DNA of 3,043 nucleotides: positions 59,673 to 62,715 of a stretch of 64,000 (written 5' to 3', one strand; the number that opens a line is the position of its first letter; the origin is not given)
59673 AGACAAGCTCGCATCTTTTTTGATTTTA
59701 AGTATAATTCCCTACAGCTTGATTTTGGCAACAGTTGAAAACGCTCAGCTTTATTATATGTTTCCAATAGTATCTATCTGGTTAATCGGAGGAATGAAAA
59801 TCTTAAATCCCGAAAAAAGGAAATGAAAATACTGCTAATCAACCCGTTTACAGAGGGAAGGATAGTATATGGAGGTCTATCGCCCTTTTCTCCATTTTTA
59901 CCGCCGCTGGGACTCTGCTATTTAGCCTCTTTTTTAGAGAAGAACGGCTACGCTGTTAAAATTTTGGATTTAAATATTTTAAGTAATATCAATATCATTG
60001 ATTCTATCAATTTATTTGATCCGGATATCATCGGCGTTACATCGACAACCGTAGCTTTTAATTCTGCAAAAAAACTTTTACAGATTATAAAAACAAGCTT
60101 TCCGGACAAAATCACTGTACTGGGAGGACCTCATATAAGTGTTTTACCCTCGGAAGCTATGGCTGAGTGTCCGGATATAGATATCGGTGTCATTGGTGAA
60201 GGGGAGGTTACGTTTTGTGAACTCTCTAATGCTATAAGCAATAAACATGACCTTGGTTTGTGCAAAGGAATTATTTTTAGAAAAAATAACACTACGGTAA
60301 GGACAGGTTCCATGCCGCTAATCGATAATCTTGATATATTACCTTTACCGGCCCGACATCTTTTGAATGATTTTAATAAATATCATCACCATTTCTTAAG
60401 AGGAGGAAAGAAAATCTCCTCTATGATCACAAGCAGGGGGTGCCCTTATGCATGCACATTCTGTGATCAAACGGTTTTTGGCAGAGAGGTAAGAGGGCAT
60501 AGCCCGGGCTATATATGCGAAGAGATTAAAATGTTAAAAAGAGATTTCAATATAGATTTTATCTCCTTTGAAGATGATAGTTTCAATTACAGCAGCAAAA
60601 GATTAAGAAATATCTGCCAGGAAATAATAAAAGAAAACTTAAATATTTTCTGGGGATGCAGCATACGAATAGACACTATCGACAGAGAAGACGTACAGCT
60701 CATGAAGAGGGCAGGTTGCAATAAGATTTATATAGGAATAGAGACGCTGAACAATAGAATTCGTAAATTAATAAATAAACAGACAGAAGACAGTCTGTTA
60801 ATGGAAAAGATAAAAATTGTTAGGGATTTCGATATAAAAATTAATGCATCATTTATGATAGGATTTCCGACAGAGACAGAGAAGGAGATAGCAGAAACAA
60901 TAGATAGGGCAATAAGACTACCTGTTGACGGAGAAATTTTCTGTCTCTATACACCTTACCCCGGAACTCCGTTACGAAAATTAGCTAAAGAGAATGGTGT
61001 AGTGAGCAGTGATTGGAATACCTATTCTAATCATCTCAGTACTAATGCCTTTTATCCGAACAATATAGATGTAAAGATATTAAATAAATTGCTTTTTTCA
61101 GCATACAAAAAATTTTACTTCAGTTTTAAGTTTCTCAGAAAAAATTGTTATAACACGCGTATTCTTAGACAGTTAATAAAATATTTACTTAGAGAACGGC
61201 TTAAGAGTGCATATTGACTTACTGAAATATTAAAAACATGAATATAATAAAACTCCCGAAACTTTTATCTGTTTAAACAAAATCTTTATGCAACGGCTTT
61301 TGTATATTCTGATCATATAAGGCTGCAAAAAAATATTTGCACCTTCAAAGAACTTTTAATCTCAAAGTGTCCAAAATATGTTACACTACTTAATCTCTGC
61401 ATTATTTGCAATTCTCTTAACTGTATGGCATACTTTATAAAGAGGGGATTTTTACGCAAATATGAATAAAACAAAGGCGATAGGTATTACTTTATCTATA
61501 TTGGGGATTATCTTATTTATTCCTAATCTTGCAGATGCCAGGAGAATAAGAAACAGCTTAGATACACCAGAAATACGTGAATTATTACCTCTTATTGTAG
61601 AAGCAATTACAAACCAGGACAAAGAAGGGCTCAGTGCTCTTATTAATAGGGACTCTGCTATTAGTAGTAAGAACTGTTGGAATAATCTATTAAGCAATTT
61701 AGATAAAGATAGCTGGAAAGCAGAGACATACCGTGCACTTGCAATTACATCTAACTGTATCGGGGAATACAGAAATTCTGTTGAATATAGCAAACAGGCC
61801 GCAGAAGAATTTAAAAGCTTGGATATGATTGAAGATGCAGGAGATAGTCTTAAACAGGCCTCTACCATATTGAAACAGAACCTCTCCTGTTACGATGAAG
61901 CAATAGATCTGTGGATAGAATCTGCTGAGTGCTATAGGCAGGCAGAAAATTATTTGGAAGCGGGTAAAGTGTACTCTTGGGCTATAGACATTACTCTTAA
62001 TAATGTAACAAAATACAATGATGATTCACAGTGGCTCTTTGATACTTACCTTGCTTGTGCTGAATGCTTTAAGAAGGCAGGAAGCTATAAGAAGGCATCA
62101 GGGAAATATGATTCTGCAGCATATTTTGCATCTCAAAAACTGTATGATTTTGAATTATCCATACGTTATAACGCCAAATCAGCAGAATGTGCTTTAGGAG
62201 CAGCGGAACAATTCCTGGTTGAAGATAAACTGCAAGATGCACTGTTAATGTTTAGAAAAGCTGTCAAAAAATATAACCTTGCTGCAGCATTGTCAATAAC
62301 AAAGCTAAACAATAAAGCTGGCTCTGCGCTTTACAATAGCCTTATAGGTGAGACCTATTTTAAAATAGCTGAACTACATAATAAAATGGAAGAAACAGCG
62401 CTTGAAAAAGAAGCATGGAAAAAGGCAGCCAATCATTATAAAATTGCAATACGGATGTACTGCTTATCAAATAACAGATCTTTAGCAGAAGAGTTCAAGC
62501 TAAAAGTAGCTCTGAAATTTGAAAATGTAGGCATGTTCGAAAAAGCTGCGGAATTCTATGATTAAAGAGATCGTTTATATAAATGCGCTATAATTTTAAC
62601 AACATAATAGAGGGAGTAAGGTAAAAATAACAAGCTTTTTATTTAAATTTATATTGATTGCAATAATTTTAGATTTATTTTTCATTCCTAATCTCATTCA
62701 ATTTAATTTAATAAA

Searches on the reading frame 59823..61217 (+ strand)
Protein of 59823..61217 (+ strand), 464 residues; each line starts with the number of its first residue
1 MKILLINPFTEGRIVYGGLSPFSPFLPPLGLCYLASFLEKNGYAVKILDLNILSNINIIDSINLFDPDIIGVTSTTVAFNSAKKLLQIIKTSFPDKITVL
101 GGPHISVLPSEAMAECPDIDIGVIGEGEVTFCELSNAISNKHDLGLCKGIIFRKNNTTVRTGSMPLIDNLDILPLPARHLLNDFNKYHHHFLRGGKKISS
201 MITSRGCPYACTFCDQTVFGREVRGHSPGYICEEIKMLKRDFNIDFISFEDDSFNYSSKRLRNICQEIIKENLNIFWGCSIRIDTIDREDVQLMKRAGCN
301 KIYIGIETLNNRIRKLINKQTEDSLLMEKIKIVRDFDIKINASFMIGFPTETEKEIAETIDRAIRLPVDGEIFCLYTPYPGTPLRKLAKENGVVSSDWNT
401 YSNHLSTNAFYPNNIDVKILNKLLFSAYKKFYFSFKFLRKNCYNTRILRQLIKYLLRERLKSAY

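Call 61: search_protein_families(library=pfam, proteins=[window:59823-61217:+], max_evalue=0.0001)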
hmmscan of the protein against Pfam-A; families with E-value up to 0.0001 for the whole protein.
window:59823-61217:+ (464 aa): 2 families
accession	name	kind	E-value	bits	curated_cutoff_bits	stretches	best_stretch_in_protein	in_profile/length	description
PF02310.24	B12-binding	-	8.6e-24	84.1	32.1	1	26-134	12-120/121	B12 binding domain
PF04055.27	Radical_SAM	-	5e-22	79.3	29.5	1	201-362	1-165/166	Radical SAM superfamily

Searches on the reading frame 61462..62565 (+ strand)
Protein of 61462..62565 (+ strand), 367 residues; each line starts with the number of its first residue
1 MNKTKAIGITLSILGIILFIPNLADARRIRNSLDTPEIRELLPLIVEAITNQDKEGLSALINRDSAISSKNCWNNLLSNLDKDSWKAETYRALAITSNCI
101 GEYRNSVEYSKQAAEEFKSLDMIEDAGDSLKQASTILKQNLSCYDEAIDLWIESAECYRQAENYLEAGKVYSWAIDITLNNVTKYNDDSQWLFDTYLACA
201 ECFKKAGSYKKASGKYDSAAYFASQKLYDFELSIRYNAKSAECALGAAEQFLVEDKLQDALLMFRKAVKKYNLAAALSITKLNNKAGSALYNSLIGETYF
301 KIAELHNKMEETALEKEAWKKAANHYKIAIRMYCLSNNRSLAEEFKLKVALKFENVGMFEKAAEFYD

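Call 61: search_protein_families(library=pfam, proteins=[window:61462-62565:+], max_evalue=0.0001)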
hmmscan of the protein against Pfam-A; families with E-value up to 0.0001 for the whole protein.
window:61462-62565:+ (367 aa): 2 families
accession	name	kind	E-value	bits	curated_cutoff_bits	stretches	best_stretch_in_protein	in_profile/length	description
PF14938.12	SNAP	-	6.8e-09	36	25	1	102-271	30-185/282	Soluble NSF attachment protein, SNAP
PF13424.12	TPR_12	-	4e-06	27.4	30.1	0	150-214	5-66/77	Tetratricopeptide repeat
